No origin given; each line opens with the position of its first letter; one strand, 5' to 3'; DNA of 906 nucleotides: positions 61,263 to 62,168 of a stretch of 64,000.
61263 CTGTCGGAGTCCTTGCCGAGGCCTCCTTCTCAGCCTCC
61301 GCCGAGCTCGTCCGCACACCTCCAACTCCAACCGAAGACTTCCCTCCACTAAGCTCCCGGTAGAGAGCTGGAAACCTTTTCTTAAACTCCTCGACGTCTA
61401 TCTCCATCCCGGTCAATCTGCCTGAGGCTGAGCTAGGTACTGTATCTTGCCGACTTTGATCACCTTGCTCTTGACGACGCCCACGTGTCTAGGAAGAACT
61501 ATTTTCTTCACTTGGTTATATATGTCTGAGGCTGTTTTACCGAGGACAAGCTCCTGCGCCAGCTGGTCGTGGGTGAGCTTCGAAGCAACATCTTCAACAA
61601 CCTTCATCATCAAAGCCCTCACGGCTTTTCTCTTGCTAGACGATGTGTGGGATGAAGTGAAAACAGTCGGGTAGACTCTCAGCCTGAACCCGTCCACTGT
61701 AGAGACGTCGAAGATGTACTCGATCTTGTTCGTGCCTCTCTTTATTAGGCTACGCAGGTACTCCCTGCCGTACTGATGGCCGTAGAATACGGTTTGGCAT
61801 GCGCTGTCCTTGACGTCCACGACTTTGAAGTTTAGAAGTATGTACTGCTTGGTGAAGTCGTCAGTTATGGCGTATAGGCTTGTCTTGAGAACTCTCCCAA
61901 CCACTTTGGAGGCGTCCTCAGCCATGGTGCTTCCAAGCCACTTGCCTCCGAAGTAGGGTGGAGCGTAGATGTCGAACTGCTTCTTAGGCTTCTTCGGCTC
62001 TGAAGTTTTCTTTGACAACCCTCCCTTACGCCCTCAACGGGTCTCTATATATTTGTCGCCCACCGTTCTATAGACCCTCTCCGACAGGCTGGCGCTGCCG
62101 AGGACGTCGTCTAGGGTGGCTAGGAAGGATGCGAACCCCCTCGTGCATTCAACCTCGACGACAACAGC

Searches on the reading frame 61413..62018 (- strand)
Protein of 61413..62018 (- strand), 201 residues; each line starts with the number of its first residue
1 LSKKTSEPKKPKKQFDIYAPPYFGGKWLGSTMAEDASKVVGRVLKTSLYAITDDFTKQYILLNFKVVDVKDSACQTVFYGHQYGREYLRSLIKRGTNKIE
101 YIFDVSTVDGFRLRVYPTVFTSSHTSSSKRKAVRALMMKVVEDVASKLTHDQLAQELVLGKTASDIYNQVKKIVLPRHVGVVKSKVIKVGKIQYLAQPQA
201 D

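Call 43: find_encoding_contigs(protein=window:61413-62018:-, flank=10000, max_places=1)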
Protein window:61413-62018:- (201 aa): 16 contigs read that carry it; 1 place shown.
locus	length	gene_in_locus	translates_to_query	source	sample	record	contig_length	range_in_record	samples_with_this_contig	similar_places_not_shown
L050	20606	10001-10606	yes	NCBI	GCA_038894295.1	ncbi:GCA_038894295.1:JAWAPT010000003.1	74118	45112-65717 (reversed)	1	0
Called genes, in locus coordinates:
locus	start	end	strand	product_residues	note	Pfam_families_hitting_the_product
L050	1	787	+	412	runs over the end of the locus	PF00009:GTP_EFTU, PF03144:GTP_EFTU_D2 (weak), PF09173:eIF2_C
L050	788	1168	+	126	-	PF18477:PIN_9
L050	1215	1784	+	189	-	PF03876:SHS2_Rpb7-N, PF00575:S1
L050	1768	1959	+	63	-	PF06093:Spt4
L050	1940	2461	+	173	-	PF04019:DUF359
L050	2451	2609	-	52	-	PF01599:Ribosomal_S27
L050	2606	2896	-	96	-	PF01282:Ribosomal_S24e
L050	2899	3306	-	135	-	PF01092:Ribosomal_S6e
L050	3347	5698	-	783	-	PF14890:Intein_splicing (weak), PF00009:GTP_EFTU, PF03144:GTP_EFTU_D2 (faint), PF11987:IF-2, PF14578:GTP_EFTU_D4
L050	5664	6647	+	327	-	PF00814:TsaD, PF22521:HypF_C_2 (weak)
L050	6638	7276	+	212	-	PF06293:Kdo (faint), PF01636:APH (faint), PF01163:RIO1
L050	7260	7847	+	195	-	PF01725:Ham1p_like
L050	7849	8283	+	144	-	PF08069:Ribosomal_S13_N, PF00312:Ribosomal_S15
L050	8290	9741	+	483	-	PF01368:DHH, PF21763:DHH_CID, PF02272:DHHA1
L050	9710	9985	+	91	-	PF09341:Pcc1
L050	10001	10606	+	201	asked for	PF01015:Ribosomal_S3Ae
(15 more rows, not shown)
